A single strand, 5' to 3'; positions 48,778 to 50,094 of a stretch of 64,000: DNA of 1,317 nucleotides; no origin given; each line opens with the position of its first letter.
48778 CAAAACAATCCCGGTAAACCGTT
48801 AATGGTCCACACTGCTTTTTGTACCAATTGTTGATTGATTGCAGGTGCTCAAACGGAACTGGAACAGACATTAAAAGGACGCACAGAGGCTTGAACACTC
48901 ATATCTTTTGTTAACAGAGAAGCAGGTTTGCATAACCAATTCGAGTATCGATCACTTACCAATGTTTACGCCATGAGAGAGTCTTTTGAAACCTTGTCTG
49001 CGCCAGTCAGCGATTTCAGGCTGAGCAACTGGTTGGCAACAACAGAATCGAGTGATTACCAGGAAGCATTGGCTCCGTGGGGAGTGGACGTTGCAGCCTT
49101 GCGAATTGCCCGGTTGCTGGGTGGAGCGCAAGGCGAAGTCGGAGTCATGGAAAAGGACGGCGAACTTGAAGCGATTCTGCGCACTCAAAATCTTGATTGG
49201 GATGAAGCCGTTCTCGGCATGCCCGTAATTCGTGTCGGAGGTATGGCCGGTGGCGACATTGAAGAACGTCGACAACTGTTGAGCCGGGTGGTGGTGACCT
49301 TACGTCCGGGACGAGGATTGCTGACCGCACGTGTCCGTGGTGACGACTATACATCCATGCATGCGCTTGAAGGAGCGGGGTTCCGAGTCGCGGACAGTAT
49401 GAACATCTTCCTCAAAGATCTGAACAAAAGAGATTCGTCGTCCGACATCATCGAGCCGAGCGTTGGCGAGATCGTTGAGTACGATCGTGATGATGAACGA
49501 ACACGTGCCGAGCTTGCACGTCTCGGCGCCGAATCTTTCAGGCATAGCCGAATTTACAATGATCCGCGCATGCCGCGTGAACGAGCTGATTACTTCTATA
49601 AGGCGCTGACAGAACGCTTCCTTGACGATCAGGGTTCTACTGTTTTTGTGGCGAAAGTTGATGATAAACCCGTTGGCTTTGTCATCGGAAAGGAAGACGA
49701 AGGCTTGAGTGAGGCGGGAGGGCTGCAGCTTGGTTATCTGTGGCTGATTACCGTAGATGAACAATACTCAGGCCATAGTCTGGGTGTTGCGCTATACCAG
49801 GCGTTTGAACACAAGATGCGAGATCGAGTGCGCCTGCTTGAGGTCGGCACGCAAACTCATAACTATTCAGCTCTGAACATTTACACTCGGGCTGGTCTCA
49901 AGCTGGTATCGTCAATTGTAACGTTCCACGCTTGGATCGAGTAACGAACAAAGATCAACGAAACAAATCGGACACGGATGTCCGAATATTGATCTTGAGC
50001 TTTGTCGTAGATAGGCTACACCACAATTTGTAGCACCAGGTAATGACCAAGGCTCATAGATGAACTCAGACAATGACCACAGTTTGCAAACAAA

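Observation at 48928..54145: Amino-sugar tailoring module: tandem-GNAT acetyltransferase, DegT aminotransferase fused to a GT-B-like domain, and a sulfotransferase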

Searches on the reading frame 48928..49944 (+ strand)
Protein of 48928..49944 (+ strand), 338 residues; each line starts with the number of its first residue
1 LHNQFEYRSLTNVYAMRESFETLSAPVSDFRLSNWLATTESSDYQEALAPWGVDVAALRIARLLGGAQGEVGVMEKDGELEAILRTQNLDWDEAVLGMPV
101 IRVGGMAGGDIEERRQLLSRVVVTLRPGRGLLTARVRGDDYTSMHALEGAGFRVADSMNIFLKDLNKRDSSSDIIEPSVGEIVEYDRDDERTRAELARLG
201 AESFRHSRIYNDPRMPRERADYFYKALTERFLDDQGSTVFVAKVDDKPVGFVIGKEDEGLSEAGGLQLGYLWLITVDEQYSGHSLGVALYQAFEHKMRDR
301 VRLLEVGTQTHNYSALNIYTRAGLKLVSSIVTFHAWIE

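Call 5: search_protein_families(library=pfam, proteins=[window:48928-49944:+], max_evalue=0.1)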
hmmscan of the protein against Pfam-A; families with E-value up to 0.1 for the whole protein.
window:48928-49944:+ (338 aa): 5 families
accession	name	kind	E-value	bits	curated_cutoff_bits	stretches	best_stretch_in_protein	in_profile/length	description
PF00583.31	Acetyltransf_1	-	4.3e-13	50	20.7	1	217-323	14-115/116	Acetyltransferase (GNAT) family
PF13508.13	Acetyltransf_7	-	6.1e-07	30.2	27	1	236-323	2-81/84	Acetyltransferase (GNAT) domain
PF13673.13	Acetyltransf_10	-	1.6e-06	28.6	23.6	1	224-329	19-112/128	Acetyltransferase (GNAT) domain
PF13480.13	Acetyltransf_6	-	1.1e-05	26.1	22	1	184-313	23-141/143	Acetyltransferase (GNAT) domain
PF08445.16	FR47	-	0.051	14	22.1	0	261-326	14-79/86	FR47-like protein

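Call 6: search_protein_families(library=ncbifam, proteins=[window:48928-49944:+], max_evalue=0.1)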
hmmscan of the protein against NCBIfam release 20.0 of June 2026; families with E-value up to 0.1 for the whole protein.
window:48928-49944:+ (338 aa): 6 families
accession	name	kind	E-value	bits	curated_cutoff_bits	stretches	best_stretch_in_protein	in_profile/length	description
NF008212.0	PRK10975.1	equivalog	4.7e-08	33.1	219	1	131-329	43-225/232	dTDP-4-amino-4,6-dideoxy-D-galactose acyltransferase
TIGR01575.1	rimI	equivalog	0.0012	19.1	86.4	1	233-327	28-115/132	ribosomal protein S18-alanine N-acetyltransferase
NF002959.0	PRK03624.1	equivalog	0.0021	17.8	124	1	229-330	41-135/147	GNAT family acetyltransferase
TIGR02382.1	wecD_rffC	equivalog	0.0078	15.8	195.1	1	135-328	4-184/191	dTDP-4-amino-4,6-dideoxy-D-galactose acyltransferase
TIGR03448.1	mycothiol_MshD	equivalog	0.012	14.9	163.1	1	228-331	192-292/294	mycothiol synthase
TIGR02406.1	ectoine_EctA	equivalog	0.096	12.7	120.6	0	222-319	28-118/157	diaminobutyrate acetyltransferase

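Call 49: search_solved_structures(query=window:48973-49941:+, max_evalue=1, show_alignments=1)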
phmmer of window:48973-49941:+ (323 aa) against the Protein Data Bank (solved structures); distinct sequences matched with E-value up to 1: 15.
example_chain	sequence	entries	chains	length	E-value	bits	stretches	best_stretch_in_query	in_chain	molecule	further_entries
1wwz_A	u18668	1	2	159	7.6e-06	28.4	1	223-313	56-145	hypothetical protein PH1933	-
3jvn_A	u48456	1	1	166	0.00028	23.2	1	213-310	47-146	Acetyltransferase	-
7l1k_A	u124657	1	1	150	0.00066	22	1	208-309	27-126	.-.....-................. 30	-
3lod_A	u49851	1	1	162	0.00095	21.5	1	227-310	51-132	Putative acyl-CoA N-acyltransferase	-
4lx9_A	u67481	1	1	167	0.0015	20.8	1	208-319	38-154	ARCHAEAL AMINO-TERMINAL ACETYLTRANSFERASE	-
2x7b_A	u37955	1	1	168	0.0015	20.8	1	208-319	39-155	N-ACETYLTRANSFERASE SSO0209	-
4r3k_A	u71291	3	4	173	0.0017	20.7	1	209-319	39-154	Uncharacterized N-acetyltransferase SSO0209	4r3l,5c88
6ag4_A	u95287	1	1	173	0.005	19.1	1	209-319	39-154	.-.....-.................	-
6ag5_A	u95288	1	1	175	0.0075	18.5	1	209-319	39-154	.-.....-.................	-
6yga_A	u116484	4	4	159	0.012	17.8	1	232-309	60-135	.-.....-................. 30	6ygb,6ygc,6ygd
7w7h_A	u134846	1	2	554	0.095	14.9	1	206-281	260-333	Predicted kinase related to dihydroxyacetone kinase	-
1tiq_A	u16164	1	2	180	0.24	13.6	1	181-309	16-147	Protease synthase and sporulation negative regulatory protein PAI 1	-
4pv6_C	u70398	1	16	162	0.34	13.1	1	206-318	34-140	N-terminal acetyltransferase complex subunit [ARD1]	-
26qv_A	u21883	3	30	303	0.57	12.3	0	207-290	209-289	Mono-ethylhexylphthalate hydrolase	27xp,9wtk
7n1l_A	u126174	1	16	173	0.96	11.6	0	202-285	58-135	GCN5-related N-acetyltransferase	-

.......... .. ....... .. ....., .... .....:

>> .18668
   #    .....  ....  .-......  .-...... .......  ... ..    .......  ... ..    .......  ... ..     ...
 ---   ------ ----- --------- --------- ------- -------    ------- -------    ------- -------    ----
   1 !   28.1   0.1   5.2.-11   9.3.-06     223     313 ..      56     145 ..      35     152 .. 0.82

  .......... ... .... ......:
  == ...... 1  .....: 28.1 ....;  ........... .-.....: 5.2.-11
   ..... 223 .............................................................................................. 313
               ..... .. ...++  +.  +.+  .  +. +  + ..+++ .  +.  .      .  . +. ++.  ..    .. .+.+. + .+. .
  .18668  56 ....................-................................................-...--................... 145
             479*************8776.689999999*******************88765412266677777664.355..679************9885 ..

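Call 63: find_homologous_proteins(query=window:48973-49941:+, max_evalue=0.00001)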
Query window:48973-49941:+ (323 aa): 4 proteins with E <= 0.00001 among 8000 candidates.
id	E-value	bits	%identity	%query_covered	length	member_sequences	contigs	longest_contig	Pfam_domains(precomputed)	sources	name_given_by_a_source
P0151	4.7e-210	714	100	100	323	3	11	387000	PF13673.14,PF13480.14,PF13508.14,PF00583.32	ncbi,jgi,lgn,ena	-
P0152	6.2e-176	602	84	100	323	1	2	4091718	PF13673.14,PF13508.14,PF08445.17,PF00583.32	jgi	jgi:ribosomal protein S18 acetylase RimI-like enzyme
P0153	1.2e-138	479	67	100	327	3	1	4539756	PF13508.14,PF00583.32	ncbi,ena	-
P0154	1.5e-48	184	37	93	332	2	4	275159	PF13508.14,PF00583.32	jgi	-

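Call 64: find_encoding_contigs(protein=P0151, flank=3000, max_places=4)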
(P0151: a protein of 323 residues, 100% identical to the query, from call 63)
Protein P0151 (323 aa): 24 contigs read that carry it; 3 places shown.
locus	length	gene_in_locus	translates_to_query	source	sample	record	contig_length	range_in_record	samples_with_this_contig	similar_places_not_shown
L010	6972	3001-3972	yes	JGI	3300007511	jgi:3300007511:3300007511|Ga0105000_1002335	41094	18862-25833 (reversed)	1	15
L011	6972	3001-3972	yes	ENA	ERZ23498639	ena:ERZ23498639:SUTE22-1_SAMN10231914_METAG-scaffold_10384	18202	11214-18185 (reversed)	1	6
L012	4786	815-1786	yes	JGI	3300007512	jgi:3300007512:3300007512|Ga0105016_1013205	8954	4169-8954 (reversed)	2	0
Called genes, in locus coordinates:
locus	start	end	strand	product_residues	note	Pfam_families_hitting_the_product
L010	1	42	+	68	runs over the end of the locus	PF00313:CSD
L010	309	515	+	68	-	PF00313:CSD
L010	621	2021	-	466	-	PF00155:Aminotran_1_2 (weak), PF00266:Aminotran_5, PF01212:Beta_elim_lyase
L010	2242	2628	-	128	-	PF01740:STAS (weak)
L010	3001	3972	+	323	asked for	PF13480:Acetyltransf_6 (weak), PF00583:Acetyltransf_1, PF13673:Acetyltransf_10 (weak), PF13508:Acetyltransf_7 (weak)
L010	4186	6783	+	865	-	PF01041:DegT_DnrJ_EryC1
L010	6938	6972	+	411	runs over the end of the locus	PF00685:Sulfotransfer_1, PF13469:Sulfotransfer_3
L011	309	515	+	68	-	PF00313:CSD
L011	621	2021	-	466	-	PF00155:Aminotran_1_2 (weak), PF00266:Aminotran_5, PF01212:Beta_elim_lyase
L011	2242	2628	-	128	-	PF01740:STAS (weak)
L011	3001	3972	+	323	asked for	PF13480:Acetyltransf_6 (weak), PF00583:Acetyltransf_1, PF13673:Acetyltransf_10 (weak), PF13508:Acetyltransf_7 (weak)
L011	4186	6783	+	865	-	PF01041:DegT_DnrJ_EryC1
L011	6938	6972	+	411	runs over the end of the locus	PF00685:Sulfotransfer_1, PF13469:Sulfotransfer_3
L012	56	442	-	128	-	PF01740:STAS (weak)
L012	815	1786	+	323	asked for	PF13480:Acetyltransf_6 (weak), PF00583:Acetyltransf_1, PF13673:Acetyltransf_10 (weak), PF13508:Acetyltransf_7 (weak)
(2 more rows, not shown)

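Call 65: find_encoding_contigs(protein=P0153, flank=10000, max_places=2)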
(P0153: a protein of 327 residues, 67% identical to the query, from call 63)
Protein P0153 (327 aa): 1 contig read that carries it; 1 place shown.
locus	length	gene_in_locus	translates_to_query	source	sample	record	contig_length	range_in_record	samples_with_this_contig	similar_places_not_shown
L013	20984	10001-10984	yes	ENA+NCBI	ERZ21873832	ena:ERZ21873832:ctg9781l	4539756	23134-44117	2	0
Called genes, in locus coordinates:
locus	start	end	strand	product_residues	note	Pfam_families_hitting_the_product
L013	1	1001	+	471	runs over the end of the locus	PF00155:Aminotran_1_2 (faint), PF00266:Aminotran_5, PF01212:Beta_elim_lyase (weak)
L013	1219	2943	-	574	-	PF14052:Caps_assemb_Wzi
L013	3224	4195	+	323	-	PF03372:Exo_endo_phos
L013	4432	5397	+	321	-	PF02563:Poly_export, PF10531:SLBB (weak), PF22461:SLBB_2 (weak)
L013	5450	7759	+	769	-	PF01656:CbiA (weak), PF10609:ParA, PF13614:AAA_31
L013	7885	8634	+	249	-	PF00702:Hydrolase, PF13419:HAD_2, PF13242:Hydrolase_like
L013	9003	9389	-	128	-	PF01740:STAS (weak)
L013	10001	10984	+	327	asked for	PF13508:Acetyltransf_7 (faint), PF00583:Acetyltransf_1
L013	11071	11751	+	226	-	PF13489:Methyltransf_23, PF08241:Methyltransf_11, PF08242:Methyltransf_12, PF13649:Methyltransf_25, PF13847:Methyltransf_31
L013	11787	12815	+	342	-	-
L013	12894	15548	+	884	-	PF01041:DegT_DnrJ_EryC1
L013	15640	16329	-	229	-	PF00834:Ribul_P_3_epim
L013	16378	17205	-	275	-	PF03793:PASTA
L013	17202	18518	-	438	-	PF01029:NusB, PF13649:Methyltransf_25 (faint), PF01189:Methyltr_RsmB-F, PF01728:FtsJ (weak), PF13847:Methyltransf_31 (weak)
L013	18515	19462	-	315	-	PF00551:Formyl_trans_N, PF02911:Formyl_trans_C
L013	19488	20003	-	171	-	PF01327:Pep_deformylase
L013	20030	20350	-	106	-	PF02699:YajC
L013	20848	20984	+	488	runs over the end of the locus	PF13517:FG-GAP_3 (weak)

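Call 77: predict_structure(alignment_id=A6)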
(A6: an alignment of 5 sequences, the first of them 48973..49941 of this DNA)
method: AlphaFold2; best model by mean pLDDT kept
length: 323 residues; sequences in the alignment: 5
mean_pLDDT: 75.4   pTM: 0.77
mean pLDDT of the five models: 75.4, 59.8, 57.5, 54.2, 52.6
residues with pLDDT >= 90: 78; 70-90: 141; 50-70: 69; < 50: 35
segments of 3 or more residues with pLDDT < 50: 1-13, 93-112
pLDDT, mean of each block of 10 residues (from residue 1): 31 55 65 81 70 58 63 73 69 49 46 63 69 72 87 66 92 93 90 73 86 91 95 95 78 90 88 92 90 83 84 81 66
secondary structure, 60 per line:
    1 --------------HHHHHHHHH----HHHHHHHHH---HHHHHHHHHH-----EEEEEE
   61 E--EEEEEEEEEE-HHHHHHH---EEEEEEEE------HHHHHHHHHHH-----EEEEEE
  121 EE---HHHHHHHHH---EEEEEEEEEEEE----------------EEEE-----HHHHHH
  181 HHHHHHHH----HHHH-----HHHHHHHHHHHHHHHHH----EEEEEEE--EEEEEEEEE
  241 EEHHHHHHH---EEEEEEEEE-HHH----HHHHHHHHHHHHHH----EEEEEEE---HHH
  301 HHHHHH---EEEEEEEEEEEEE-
elements in order: H15-23 H28-36 H40-49 E55-61 E64-73 H75-81 E85-92 H99-109 E115-122 H126-134 E138-149 E166-169 H175-188 H193-196 H202-218 E223-229 E232-242 H243-249 E253-261 H270-283 E288-294 H298-306 E310-322

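Call 82: fold_search(model_id=the predicted structure, library=pdb)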
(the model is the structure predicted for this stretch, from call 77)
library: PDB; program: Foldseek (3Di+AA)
matches with E <= 10: 1228; with E <= 0.001: 437
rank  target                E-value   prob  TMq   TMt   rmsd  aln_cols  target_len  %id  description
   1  7q3a_A                4.4e-16  1.00  0.53  0.51   7.2       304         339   15  Crystal structure of MAB_4324 a tandem repeat GNAT from Mycobacterium abscessus (released 2022-05-04)
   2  7q3a_B                2.1e-15  1.00  0.51  0.49   9.7       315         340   15  Crystal structure of MAB_4324 a tandem repeat GNAT from Mycobacterium abscessus (released 2022-05-04)
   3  3tt2                  1.7e-14  1.00  0.53  0.55   6.3       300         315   17  Crystal Structure of GCN5-related N-Acetyltransferase from Sphaerobacter thermophilus (released 2011-10-05)
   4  1ozp                  7.3e-14  1.00  0.50  0.55   8.4       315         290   17  Crystal Structure of Rv0819 from Mycobacterium tuberculosis MshD-Mycothiol Synthase Acetyl-Coenzyme A Complex. (released 2003-09-09)
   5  6wqb                  8.3e-14  1.00  0.54  0.60   7.5       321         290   14  Crystal structure of VipF from Legionella hackeliae in complex with acetyl-CoA (released 2021-11-10)
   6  6wqc                  8.8e-14  1.00  0.55  0.60   7.6       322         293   14  Crystal structure of VipF from Legionella hackeliae in complex with CoA (released 2021-11-10)
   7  7wx6                  1.2e-13  1.00  0.54  0.63   7.3       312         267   13  A Legionella acetyltransferase VipF (released 2022-09-14)
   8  7wx7                  1.8e-13  1.00  0.57  0.64   4.0       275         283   13  complex of a legionella acetyltransferase VipF and COA/ACO (released 2023-02-22)
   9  2wpw_C                3.5e-13  1.00  0.54  0.54   7.2       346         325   16  Tandem GNAT protein from the clavulanic acid biosynthesis pathway (without AcCoA) (released 2009-12-29)
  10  2fs5_A                4.0e-13  1.00  0.57  0.80   4.6       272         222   15  Crystal structure of TDP-fucosamine acetyltransferase (WecD)- apo form (released 2006-08-01)
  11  7wx5                  6.8e-13  1.00  0.56  0.62   4.5       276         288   14  a Legionella acetyltransferase effector VipF (released 2023-02-22)
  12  2wpw_B                1.1e-12  1.00  0.52  0.52   7.3       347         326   18  Tandem GNAT protein from the clavulanic acid biosynthesis pathway (without AcCoA) (released 2009-12-29)
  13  2wpw_A                3.7e-12  1.00  0.56  0.56   6.8       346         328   16  Tandem GNAT protein from the clavulanic acid biosynthesis pathway (without AcCoA) (released 2009-12-29)
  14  2c27                  5.0e-12  1.00  0.50  0.53   9.0       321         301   14  The Structure of Mycothiol Synthase in Complex with des- AcetylMycothiol and CoenzymeA. (released 2005-12-01)
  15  2wpx_A                2.4e-11  1.00  0.51  0.50   7.8       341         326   16  Tandem GNAT protein from the clavulanic acid biosynthesis pathway (with AcCoA) (released 2009-12-29)
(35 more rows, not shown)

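Call 83: search_protein_families(library=ncbifam, proteins=[L013:14406-15545:+], max_evalue=1)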
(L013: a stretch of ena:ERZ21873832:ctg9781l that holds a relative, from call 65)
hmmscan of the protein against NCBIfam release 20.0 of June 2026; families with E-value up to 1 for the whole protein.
L013:14406-15545:+ (380 aa): 0 families

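Call 96: find_encoding_contigs(protein=P0154, flank=10000, max_places=2)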
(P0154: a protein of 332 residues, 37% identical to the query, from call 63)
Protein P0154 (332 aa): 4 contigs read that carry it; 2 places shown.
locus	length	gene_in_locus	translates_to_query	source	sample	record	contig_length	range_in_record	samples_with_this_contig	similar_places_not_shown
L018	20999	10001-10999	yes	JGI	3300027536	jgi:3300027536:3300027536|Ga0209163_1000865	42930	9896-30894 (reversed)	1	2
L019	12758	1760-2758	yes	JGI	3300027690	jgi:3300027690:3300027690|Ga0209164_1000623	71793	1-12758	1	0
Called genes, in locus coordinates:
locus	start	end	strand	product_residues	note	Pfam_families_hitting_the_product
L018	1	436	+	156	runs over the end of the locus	PF00072:Response_reg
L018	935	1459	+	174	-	PF00571:CBS (weak)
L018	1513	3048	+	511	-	PF00939:Na_sulph_symp, PF03600:CitMHS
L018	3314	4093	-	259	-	PF02518:HATPase_c, PF14501:HATPase_c_5 (weak)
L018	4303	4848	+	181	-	PF00156:Pribosyltran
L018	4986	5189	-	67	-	PF00313:CSD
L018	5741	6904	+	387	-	PF01073:3Beta_HSD, PF01370:Epimerase, PF02719:Polysacc_synt_2, PF04321:RmlD_sub_bind, PF05368:NmrA, PF08659:KR (weak), PF16363:GDP_Man_Dehyd, PF13460:NAD_binding_10, +1 more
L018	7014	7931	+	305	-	PF01041:DegT_DnrJ_EryC1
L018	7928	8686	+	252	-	PF02348:CTP_transf_3, PF12804:NTP_transf_3 (weak)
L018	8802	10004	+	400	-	PF04055:Radical_SAM, PF13186:SPASM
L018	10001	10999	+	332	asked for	PF00583:Acetyltransf_1, PF13508:Acetyltransf_7 (weak)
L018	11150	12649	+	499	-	-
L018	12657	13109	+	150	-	PF04134:DCC1-like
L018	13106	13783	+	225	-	PF13489:Methyltransf_23, PF13847:Methyltransf_31, PF08241:Methyltransf_11, PF08242:Methyltransf_12, PF13649:Methyltransf_25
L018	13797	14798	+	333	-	PF04101:Glyco_tran_28_C (weak)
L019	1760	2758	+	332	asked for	PF00583:Acetyltransf_1, PF13508:Acetyltransf_7 (weak)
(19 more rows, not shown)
